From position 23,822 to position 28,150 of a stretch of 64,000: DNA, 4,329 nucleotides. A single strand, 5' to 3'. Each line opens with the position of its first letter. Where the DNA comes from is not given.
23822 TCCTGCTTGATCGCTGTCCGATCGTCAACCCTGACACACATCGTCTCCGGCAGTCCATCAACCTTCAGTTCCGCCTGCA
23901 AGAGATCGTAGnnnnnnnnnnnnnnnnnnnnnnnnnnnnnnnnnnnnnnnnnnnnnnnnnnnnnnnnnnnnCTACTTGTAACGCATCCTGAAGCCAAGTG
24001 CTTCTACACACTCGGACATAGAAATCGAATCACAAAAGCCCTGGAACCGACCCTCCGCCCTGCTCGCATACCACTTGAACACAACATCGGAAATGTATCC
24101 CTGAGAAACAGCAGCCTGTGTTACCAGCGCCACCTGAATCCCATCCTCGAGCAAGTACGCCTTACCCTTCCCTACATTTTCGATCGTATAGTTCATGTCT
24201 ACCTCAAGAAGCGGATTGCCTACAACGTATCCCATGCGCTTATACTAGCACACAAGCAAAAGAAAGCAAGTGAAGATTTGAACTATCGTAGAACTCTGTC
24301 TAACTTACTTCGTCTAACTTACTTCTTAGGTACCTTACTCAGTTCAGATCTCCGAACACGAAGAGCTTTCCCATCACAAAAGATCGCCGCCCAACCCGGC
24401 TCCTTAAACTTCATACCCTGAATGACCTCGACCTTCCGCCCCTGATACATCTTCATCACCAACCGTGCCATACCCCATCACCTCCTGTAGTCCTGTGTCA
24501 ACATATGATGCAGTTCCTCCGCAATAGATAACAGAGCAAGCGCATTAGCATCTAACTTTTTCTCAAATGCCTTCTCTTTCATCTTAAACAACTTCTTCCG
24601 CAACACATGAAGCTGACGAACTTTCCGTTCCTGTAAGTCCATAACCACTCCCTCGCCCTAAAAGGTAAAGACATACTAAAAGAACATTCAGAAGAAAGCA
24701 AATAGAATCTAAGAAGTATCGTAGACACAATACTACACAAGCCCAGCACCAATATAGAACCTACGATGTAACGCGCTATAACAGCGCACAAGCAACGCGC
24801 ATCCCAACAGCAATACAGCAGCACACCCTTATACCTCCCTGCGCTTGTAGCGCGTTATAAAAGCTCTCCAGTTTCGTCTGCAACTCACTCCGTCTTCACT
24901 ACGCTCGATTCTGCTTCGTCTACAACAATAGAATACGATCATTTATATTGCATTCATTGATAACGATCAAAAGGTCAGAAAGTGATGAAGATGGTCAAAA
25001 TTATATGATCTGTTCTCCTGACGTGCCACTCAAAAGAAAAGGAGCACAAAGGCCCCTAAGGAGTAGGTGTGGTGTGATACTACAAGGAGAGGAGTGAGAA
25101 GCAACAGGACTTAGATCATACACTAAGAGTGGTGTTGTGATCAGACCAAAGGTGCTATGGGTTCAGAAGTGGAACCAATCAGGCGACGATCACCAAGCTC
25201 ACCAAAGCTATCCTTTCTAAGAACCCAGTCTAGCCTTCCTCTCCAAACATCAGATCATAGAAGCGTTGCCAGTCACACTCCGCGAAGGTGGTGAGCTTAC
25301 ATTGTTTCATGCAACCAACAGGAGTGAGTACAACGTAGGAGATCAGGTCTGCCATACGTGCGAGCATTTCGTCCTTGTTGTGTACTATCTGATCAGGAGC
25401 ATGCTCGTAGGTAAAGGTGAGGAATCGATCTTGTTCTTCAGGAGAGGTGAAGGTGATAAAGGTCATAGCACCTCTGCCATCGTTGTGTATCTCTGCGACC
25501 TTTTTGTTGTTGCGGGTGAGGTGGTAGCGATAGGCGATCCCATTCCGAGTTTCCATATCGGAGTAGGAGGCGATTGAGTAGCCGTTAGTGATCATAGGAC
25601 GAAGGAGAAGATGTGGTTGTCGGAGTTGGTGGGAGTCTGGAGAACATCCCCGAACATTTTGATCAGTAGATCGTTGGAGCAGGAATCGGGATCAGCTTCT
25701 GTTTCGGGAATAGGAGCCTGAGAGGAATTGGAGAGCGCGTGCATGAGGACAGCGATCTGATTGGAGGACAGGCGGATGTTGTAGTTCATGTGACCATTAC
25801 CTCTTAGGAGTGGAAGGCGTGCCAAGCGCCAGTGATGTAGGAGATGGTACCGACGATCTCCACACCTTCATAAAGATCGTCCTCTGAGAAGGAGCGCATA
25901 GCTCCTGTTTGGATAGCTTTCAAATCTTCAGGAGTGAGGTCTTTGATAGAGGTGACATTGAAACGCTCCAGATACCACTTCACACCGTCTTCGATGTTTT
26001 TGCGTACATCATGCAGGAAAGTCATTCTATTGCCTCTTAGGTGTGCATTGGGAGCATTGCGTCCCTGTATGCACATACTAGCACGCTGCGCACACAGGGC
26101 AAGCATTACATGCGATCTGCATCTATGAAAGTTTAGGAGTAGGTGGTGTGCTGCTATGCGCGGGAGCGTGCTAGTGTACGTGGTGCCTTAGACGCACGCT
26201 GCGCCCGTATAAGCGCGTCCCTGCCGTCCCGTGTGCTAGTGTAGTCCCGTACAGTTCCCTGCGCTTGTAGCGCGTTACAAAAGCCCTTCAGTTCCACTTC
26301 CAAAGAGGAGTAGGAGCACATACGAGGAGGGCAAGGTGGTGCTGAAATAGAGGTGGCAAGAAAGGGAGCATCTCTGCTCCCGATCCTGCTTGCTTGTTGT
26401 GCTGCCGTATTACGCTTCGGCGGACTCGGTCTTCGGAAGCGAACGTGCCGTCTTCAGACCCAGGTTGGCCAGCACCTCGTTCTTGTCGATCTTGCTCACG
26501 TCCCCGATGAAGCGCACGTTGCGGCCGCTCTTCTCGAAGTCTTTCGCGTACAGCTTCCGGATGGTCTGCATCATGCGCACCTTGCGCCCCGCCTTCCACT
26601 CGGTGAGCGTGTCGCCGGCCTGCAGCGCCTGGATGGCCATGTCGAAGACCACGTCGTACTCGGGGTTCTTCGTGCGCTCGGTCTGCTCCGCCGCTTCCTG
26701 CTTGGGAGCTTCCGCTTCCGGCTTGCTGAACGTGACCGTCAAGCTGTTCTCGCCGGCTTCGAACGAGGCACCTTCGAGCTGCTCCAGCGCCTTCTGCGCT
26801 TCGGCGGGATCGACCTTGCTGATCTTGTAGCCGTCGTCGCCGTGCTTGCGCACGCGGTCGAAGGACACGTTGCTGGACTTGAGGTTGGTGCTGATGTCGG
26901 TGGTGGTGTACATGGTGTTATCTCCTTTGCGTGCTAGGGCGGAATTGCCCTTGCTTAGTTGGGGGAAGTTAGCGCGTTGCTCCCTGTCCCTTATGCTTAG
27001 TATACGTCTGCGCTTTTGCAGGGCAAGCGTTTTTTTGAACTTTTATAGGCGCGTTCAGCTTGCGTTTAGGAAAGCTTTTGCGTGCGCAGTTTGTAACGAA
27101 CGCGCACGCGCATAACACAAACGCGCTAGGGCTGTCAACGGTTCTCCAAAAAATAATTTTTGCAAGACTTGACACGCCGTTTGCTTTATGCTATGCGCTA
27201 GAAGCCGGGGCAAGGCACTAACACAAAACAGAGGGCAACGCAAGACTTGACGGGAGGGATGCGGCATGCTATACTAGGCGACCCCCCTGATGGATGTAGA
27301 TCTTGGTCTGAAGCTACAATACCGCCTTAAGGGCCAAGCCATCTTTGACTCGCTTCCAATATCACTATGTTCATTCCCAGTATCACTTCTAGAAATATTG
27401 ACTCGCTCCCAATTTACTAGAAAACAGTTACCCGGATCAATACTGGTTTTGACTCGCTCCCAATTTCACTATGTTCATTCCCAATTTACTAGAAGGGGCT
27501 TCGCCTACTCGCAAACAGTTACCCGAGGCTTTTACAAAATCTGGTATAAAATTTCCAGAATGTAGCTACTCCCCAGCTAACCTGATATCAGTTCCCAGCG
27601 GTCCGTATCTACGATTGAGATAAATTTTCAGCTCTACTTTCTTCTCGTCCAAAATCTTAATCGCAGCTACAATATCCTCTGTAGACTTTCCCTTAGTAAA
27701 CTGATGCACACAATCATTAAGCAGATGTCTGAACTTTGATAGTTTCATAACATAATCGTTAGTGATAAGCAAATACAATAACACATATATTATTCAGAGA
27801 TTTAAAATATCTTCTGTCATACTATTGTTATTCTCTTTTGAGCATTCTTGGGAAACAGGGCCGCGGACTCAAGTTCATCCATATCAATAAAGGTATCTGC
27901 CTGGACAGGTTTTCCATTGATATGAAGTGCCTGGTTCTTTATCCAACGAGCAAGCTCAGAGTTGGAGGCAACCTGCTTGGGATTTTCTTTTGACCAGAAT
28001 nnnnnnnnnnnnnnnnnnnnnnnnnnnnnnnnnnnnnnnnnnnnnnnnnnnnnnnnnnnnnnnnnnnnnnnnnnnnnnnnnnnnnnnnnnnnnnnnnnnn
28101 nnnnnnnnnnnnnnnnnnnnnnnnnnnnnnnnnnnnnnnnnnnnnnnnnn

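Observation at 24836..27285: High-GC gene island (up to about 62% GC) bounded by 29-bp direct repeats in an AT-rich phage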

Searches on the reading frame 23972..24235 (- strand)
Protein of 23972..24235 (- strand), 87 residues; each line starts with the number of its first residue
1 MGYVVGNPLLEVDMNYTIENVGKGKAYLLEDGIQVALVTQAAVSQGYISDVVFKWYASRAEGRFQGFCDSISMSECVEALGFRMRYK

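Call 10: search_protein_families(library=pfam, proteins=[window:23972-24235:-], max_evalue=0.1)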
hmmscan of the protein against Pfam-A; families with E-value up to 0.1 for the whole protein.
window:23972-24235:- (87 aa): 1 family
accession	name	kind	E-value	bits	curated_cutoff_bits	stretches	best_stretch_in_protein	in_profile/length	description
PF11551.14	Omp28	-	0.052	13.8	34.9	1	12-62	64-116/171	Outer membrane protein Omp28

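Call 11: search_protein_families(library=phrogs, proteins=[window:23972-24235:-], max_evalue=0.1)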
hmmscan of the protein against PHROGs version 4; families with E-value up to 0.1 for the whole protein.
window:23972-24235:- (87 aa): 1 family
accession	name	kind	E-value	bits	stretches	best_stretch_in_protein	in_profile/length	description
phrog_19608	-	unknown function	0.014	16.6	1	3-30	9-36/75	-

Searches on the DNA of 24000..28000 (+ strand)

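Call 4: search_dna_similar(query=window:24000-28000:+, collection=phages, mode=near, max_rows=30)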
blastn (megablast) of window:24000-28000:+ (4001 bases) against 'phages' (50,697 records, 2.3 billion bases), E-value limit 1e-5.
No match.

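Call 55: search_rna_families(source=window, start=24600, end=27700, threshold=evalue, max_evalue=1)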
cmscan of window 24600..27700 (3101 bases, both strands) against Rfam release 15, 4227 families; matches with E-value up to 1: 0.
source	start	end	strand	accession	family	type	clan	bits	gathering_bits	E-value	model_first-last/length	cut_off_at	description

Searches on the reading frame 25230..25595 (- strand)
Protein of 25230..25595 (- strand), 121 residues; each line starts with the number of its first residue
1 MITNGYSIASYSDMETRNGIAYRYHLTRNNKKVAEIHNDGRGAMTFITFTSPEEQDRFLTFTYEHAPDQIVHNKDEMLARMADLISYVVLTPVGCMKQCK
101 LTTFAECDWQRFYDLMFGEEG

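Call 10: search_protein_families(library=pfam, proteins=[window:25230-25595:-], max_evalue=0.1)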
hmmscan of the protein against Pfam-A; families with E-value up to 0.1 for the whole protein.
window:25230-25595:- (121 aa): 1 family
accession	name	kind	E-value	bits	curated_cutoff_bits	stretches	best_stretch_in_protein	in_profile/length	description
PF21483.2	CdiA_helical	-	0.049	13.9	27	1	21-55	6-41/60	Toxin CdiA-like, helical domain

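Call 11: search_protein_families(library=phrogs, proteins=[window:25230-25595:-], max_evalue=0.1)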
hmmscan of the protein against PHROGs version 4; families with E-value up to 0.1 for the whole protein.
window:25230-25595:- (121 aa): 1 family
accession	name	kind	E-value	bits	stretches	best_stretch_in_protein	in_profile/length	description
phrog_14280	-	unknown function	0.054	14.4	1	34-83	11-61/166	-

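Call 73: find_homologous_proteins(query=window:25230-25595:-, max_evalue=0.001)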
Query window:25230-25595:- (121 aa): 1 proteins with E <= 0.001 among 1 candidates.
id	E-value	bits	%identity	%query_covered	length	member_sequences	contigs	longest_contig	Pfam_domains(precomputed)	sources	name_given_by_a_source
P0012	2.8e-78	277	100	100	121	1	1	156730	-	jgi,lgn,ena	-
